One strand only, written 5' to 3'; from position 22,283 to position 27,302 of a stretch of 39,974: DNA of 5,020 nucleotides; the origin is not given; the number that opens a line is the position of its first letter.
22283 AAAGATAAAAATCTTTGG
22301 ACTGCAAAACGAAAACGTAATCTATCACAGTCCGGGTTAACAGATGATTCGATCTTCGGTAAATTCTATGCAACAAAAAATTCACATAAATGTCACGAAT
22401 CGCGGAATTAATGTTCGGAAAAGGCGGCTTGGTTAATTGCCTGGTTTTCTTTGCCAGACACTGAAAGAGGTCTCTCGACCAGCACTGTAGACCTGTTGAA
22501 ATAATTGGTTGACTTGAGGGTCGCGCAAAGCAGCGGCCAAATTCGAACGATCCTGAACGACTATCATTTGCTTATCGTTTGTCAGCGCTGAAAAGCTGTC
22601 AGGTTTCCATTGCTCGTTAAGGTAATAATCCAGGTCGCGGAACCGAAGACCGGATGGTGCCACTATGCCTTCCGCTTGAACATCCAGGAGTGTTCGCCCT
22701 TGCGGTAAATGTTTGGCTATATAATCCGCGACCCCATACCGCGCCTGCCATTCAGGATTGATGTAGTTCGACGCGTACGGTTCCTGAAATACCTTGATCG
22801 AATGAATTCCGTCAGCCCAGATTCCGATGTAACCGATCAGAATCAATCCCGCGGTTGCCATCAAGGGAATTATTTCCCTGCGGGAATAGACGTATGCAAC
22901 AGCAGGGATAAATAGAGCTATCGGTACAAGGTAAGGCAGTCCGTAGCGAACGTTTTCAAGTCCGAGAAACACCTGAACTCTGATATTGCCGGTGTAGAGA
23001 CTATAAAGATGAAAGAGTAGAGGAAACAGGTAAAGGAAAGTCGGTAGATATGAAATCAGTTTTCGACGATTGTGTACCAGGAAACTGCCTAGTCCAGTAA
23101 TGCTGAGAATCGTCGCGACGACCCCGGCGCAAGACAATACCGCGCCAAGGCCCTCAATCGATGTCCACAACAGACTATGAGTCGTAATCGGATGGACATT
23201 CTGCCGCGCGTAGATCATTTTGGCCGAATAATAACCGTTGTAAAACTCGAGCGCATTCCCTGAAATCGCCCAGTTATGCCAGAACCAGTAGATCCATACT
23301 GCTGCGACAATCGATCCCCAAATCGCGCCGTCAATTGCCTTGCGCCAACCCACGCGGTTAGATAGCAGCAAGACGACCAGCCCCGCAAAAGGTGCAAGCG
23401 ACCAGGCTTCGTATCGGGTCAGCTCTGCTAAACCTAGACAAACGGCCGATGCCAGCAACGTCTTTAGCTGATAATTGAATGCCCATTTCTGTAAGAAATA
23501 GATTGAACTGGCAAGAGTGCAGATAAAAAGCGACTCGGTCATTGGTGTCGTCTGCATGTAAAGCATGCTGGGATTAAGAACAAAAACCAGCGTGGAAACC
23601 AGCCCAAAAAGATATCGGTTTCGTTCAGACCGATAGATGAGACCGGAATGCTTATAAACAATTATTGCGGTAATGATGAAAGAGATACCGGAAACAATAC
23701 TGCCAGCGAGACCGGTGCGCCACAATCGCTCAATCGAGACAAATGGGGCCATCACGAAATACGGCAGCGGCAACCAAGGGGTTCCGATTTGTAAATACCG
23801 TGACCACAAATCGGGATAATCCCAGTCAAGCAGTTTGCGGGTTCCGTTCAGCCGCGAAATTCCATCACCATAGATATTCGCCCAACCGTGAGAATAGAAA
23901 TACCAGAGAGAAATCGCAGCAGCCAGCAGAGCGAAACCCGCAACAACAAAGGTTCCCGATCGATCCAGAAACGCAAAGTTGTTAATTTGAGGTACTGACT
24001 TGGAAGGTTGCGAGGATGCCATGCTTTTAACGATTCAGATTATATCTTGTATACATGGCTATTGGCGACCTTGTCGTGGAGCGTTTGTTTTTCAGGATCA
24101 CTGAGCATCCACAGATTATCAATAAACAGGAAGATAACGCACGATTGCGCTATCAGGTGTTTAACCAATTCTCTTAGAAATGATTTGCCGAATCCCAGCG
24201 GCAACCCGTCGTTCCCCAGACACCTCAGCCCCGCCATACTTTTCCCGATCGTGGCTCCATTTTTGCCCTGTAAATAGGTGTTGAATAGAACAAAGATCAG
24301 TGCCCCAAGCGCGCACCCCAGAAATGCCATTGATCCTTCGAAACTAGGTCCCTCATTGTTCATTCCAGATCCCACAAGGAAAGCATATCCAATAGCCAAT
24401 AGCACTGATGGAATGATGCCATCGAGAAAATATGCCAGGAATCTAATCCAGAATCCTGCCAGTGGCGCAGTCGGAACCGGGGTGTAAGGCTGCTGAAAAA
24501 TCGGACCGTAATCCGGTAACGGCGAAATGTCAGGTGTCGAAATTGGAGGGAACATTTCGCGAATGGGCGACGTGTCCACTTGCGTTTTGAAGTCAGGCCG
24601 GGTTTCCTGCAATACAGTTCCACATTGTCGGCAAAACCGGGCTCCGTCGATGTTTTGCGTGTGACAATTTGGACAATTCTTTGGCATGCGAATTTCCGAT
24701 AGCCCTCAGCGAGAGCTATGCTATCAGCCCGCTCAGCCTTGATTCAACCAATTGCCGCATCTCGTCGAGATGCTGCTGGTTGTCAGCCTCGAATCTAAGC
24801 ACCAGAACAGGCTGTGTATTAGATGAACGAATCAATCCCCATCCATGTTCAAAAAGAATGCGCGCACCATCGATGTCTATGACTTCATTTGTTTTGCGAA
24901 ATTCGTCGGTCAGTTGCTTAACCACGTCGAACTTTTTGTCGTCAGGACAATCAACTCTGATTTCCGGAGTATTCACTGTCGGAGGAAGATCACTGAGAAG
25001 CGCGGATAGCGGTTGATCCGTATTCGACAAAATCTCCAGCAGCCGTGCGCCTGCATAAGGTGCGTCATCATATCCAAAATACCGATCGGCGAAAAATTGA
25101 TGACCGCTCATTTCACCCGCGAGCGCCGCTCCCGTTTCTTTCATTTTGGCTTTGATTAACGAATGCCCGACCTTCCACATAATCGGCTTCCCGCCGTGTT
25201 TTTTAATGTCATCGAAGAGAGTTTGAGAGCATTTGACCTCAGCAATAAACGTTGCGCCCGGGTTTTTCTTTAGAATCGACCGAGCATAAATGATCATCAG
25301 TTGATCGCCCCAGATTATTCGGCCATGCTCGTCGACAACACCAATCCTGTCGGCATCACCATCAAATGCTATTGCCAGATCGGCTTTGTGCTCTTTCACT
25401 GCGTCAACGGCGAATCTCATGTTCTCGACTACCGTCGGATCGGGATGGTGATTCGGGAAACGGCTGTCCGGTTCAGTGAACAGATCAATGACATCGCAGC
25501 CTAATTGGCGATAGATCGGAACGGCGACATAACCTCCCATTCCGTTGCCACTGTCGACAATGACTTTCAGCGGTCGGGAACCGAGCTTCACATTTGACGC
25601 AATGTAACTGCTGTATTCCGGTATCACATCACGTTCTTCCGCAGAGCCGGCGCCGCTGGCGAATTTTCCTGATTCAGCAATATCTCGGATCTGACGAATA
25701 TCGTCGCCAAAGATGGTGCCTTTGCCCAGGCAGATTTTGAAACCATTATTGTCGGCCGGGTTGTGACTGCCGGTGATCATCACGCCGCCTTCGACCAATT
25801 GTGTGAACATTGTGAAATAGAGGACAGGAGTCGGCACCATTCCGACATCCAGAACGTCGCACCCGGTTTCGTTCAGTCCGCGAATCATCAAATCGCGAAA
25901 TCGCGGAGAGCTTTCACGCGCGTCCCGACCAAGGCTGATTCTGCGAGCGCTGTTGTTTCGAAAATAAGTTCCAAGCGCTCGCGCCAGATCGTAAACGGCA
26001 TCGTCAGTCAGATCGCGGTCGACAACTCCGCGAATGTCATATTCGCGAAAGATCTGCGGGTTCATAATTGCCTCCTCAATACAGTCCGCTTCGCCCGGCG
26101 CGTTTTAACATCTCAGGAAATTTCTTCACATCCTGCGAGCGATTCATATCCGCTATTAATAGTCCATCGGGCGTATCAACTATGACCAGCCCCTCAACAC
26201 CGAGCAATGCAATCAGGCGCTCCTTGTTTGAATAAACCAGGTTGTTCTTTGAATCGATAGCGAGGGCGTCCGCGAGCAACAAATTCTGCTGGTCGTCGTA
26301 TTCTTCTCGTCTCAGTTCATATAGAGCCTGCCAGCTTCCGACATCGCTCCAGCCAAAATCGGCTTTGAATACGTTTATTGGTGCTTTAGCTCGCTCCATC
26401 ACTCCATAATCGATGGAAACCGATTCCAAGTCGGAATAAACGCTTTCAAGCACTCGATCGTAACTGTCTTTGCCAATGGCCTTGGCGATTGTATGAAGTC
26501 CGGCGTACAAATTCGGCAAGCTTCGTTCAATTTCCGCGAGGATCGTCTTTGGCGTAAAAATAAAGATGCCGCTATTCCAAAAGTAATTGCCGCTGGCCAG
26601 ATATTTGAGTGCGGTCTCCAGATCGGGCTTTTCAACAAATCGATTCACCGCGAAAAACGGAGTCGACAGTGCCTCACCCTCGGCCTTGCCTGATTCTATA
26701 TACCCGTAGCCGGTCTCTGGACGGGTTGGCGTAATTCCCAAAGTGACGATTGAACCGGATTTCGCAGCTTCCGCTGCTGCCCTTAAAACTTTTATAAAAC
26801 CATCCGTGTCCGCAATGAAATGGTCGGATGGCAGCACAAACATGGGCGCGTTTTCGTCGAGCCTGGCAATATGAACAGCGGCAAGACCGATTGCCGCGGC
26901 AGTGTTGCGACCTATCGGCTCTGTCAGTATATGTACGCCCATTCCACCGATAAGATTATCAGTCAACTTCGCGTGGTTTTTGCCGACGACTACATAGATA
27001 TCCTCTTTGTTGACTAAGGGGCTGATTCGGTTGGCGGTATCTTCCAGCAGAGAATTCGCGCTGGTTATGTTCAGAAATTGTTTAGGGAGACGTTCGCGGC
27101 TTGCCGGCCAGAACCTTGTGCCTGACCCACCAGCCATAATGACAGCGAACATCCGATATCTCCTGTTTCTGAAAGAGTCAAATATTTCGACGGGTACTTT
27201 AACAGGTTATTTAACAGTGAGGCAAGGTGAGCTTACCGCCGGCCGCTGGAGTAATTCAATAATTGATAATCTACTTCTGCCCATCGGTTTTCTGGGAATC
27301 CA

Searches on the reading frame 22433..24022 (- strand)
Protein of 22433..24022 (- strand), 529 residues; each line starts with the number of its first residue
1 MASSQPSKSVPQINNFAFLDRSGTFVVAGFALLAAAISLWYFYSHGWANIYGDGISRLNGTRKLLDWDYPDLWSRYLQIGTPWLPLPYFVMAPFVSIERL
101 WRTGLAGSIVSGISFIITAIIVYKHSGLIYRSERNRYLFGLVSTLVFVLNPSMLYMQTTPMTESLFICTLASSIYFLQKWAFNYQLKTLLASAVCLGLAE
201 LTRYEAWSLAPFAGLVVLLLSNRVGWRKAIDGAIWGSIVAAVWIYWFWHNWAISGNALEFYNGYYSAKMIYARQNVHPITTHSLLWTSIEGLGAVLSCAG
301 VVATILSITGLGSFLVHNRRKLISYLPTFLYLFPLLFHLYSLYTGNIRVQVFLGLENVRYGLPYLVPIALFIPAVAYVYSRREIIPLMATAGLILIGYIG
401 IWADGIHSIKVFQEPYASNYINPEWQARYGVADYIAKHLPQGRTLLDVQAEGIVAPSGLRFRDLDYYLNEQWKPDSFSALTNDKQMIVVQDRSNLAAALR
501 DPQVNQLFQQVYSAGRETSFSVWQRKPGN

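Call 54: search_protein_families(library=pfam, proteins=[window:22433-24022:-], max_evalue=0.0001)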
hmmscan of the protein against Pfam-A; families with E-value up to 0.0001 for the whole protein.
window:22433-24022:- (529 aa): 1 family
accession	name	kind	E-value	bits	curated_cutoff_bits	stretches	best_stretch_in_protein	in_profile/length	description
PF13231.12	PMT_2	-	3.2e-05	24.6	26.1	1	103-246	20-160/160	Dolichyl-phosphate-mannose-protein mannosyltransferase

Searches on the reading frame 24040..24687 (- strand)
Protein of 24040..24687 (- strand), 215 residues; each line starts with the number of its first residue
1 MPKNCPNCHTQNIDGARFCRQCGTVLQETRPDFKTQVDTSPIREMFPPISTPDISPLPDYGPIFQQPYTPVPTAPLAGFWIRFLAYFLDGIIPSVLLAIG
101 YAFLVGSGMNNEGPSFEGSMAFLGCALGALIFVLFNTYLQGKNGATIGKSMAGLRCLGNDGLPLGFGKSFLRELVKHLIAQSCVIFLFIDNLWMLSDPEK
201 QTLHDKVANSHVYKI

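Call 54: search_protein_families(library=pfam, proteins=[window:24040-24687:-], max_evalue=0.0001)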
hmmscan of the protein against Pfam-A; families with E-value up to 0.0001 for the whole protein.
window:24040-24687:- (215 aa): 4 families
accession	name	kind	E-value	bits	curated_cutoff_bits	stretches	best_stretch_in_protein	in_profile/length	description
PF06271.18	RDD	-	1.9e-25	90.2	24.1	1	76-209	1-137/137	RDD family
PF13240.11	Zn_Ribbon_1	-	2.5e-08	33.9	25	1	5-25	2-22/23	zinc-ribbon domain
PF12773.13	DZR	-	1.8e-05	25.2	27.3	1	5-27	1-23/45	Double zinc ribbon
PF24463.1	DUF7577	-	4.6e-05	23.4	28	1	5-24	5-24/27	Domain of unknown function (DUF7577)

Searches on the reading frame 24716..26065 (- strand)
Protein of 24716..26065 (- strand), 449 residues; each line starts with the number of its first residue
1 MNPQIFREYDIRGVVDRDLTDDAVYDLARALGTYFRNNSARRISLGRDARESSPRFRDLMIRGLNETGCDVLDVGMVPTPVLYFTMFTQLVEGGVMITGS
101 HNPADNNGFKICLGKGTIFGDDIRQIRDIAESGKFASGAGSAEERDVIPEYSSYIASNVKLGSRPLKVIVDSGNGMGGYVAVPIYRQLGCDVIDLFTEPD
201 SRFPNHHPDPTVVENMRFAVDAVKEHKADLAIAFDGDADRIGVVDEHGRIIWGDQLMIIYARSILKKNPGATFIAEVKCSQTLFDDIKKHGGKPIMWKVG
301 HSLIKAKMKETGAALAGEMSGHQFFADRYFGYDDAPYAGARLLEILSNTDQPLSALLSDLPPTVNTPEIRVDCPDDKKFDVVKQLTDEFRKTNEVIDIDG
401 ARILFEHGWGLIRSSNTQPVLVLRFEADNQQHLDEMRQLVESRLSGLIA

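Call 54: search_protein_families(library=pfam, proteins=[window:24716-26065:-], max_evalue=0.0001)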
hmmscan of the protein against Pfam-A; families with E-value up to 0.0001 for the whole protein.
window:24716-26065:- (449 aa): 4 families
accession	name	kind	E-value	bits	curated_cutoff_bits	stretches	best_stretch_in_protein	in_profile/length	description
PF02878.22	PGM_PMM_I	-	4.1e-36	124.1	22.5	1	4-135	2-136/138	Phosphoglucomutase/phosphomannomutase, alpha/beta/alpha domain I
PF02880.22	PGM_PMM_III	-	8e-27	94.1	20.7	1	252-362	1-113/115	Phosphoglucomutase/phosphomannomutase, alpha/beta/alpha domain III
PF02879.22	PGM_PMM_II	-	8.4e-27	94.2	29.3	1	150-248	2-103/103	Phosphoglucomutase/phosphomannomutase, alpha/beta/alpha domain II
PF00408.26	PGM_PMM_IV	-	6.6e-15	55.4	23.1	1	368-438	1-63/68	Phosphoglucomutase/phosphomannomutase, C-terminal domain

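Call 80: find_encoding_contigs(protein=window:24716-26065:-, flank=2000, max_places=6)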
Protein window:24716-26065:- (449 aa): 2 contigs read that carry it; 1 place shown.
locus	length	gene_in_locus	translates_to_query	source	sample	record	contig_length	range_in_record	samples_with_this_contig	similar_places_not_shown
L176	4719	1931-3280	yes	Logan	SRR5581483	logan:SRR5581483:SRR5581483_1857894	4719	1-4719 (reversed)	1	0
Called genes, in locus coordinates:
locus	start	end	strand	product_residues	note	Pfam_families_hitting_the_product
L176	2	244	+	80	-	?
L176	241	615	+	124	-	PF11848:DUF3368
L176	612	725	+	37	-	-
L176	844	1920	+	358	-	PF00483:NTP_transferase, PF12804:NTP_transf_3, PF22640:ManC_GMP_beta-helix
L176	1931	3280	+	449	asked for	PF02878:PGM_PMM_I, PF02879:PGM_PMM_II, PF02880:PGM_PMM_III, PF00408:PGM_PMM_IV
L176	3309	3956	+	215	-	PF12773:DZR (faint), PF13240:Zn_Ribbon_1, PF06271:RDD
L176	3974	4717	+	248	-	?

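Call 82: list_cluster_members(proteins=[P0001, P0241, P0245, window:4588-5085:-, window:24716-26065:-])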
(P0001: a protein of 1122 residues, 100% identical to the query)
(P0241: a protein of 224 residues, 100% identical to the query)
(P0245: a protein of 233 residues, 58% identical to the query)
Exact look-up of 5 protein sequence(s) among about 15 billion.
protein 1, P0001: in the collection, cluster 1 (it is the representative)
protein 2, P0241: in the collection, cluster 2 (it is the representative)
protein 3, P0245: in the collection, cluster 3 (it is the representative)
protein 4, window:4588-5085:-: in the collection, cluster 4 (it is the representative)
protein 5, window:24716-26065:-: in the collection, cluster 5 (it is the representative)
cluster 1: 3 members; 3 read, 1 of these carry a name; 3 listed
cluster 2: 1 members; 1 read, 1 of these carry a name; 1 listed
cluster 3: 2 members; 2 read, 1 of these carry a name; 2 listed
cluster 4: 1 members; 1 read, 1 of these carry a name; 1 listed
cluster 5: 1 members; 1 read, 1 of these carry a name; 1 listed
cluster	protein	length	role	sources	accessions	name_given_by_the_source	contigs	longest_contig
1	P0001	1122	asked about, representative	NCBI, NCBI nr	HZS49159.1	MAG TPA: Tex-like N-terminal domain-containing protein, partial [Blastocatellia bacterium] | Tex-like N-terminal domain-containing protein [Blastocatellia bacterium]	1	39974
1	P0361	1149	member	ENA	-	-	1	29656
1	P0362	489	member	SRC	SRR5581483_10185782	-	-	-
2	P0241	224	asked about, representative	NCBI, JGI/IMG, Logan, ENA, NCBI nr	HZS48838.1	MAG TPA: transposase [Blastocatellia bacterium] | transposase [Blastocatellia bacterium]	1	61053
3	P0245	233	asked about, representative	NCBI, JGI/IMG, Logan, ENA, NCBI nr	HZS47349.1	MAG TPA: hypothetical protein VFC63_19925 [Blastocatellia bacterium] | hypothetical protein [Blastocatellia bacterium]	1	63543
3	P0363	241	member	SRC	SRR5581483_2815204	-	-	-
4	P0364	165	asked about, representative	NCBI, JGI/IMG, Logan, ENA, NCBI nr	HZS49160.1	MAG TPA: hypothetical protein VFC63_29095 [Blastocatellia bacterium] | hypothetical protein [Blastocatellia bacterium]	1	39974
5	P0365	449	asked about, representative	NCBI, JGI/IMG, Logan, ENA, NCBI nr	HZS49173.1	MAG TPA: phosphomannomutase/phosphoglucomutase [Blastocatellia bacterium] | phosphomannomutase/phosphoglucomutase [Blastocatellia bacterium]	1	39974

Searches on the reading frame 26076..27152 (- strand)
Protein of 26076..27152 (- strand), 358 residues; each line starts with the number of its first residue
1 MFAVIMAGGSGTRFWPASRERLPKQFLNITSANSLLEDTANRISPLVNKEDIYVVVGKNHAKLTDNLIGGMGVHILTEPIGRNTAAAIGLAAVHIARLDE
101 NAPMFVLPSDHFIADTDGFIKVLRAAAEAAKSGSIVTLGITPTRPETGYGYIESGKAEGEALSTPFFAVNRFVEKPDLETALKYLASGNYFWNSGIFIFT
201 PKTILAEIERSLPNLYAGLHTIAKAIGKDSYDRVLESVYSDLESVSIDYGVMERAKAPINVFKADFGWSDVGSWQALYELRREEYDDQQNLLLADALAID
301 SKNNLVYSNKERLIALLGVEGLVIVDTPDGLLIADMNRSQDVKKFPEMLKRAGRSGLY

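Call 54: search_protein_families(library=pfam, proteins=[window:26076-27152:-], max_evalue=0.0001)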
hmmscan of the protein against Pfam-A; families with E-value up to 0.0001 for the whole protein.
window:26076-27152:- (358 aa): 3 families
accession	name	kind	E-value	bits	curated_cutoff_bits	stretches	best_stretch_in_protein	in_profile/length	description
PF00483.29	NTP_transferase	-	3.2e-45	155.1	21.2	1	3-282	2-240/245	Nucleotidyl transferase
PF22640.1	ManC_GMP_beta-helix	-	3.9e-15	55.9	27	1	297-345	4-51/55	MannoseP isomerase/GMP-like beta-helix domain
PF12804.13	NTP_transf_3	-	1e-08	36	27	1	3-130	1-115/160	MobA-like NTP transferase domain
